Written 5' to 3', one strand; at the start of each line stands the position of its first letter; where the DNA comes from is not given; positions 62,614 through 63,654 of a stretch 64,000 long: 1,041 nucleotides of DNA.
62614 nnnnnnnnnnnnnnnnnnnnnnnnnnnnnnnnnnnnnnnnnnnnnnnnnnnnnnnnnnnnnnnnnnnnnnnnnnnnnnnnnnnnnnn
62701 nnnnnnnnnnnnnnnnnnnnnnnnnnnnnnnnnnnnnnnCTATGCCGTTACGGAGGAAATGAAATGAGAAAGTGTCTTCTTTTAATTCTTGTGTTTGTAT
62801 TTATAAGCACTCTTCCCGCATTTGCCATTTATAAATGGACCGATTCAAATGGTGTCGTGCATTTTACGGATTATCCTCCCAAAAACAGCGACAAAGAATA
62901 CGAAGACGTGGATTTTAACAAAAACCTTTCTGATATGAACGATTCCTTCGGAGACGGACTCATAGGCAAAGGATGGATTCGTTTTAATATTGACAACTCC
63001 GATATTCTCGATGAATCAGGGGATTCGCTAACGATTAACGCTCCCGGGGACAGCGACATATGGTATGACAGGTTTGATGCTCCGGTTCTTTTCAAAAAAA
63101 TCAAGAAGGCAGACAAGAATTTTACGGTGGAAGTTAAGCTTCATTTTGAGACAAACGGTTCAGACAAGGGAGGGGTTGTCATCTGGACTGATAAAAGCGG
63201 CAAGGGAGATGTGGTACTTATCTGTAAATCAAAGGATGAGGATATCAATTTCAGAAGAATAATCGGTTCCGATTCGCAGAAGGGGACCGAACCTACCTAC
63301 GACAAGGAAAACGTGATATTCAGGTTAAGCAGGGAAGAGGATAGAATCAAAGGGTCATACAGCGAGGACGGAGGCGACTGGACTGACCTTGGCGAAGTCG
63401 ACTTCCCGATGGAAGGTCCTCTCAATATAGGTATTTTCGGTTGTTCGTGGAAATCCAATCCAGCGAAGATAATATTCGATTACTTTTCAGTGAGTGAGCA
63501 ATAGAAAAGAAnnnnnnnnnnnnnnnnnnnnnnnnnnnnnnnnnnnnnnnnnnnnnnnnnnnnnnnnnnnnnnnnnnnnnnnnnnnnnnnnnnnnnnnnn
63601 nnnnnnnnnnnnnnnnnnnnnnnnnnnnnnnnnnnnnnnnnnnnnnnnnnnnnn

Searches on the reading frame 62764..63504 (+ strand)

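Call 52: search_protein_families(library=pfam, proteins=[window:62764-63504:+], max_evalue=0.01)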
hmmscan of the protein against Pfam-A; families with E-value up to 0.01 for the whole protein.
window:62764-63504:+ (246 aa): 4 families
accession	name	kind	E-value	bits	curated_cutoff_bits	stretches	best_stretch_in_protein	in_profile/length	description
PF07081.18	DUF1349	-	6.9e-14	52.4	32.4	1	84-245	11-178/179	Protein of unknown function (DUF1349)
PF13511.11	DUF4124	-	1.6e-08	35.1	22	1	12-42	4-34/56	Domain of unknown function (DUF4124)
PF17851.8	GH43_C2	-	6.2e-06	26.5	22.7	1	102-214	44-162/203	Beta xylosidase C-terminal Concanavalin A-like domain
PF11948.15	DUF3465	-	0.0021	18.4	25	0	20-44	88-112/124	Protein of unknown function (DUF3465)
